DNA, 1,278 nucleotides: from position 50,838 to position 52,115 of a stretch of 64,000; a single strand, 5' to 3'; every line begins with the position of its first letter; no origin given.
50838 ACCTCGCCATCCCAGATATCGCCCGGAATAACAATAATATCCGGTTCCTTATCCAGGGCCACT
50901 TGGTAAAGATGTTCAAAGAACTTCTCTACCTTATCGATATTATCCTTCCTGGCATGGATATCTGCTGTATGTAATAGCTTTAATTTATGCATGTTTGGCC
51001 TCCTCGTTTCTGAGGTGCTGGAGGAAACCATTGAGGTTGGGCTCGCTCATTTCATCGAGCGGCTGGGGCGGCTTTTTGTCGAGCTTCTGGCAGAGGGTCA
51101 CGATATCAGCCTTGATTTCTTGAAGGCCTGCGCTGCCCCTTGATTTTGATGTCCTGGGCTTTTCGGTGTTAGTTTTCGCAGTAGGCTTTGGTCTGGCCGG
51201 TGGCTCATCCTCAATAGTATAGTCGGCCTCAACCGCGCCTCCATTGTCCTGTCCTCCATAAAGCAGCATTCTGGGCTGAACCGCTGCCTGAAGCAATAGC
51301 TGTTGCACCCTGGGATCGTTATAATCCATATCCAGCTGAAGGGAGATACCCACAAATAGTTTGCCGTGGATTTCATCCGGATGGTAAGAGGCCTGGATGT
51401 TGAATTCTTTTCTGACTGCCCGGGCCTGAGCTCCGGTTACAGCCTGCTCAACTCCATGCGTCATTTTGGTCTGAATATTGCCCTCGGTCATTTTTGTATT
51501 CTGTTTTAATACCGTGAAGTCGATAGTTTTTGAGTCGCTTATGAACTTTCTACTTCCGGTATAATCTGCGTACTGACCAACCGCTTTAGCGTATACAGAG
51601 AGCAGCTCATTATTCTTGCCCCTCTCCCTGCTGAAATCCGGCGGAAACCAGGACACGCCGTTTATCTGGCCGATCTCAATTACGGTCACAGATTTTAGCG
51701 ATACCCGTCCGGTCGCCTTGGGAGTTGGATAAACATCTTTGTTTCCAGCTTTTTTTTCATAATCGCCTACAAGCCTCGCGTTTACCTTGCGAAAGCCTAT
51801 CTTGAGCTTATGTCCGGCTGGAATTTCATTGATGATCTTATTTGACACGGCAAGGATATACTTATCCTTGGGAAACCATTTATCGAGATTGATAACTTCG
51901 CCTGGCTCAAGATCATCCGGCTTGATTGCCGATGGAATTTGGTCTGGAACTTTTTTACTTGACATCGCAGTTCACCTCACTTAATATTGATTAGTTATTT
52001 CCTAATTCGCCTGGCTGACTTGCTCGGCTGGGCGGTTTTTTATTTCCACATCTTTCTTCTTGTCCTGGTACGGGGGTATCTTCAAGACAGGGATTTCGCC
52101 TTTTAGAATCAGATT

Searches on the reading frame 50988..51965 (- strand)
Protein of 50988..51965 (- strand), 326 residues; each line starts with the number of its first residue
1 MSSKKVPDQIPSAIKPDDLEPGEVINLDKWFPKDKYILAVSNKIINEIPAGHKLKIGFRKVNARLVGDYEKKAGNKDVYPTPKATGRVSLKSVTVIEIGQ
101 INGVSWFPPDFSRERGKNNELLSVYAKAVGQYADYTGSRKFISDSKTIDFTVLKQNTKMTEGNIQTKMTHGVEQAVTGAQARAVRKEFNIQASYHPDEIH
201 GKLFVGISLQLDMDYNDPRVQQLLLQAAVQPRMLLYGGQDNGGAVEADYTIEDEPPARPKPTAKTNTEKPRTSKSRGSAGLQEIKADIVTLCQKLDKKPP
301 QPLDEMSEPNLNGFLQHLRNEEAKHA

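Call 17: search_protein_families(library=phrogs, proteins=[window:50988-51965:-], max_evalue=0.00001)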
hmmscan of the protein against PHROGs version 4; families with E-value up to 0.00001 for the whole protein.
window:50988-51965:- (326 aa): 1 family
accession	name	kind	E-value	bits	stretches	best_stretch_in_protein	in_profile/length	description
phrog_13782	-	unknown function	1.1e-07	32.7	1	142-259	139-251/338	-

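Call 52: search_protein_families(library=pfam, proteins=[window:50988-51965:-], max_evalue=0.001)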
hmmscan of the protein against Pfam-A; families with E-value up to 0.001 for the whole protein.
window:50988-51965:- (326 aa): 0 families
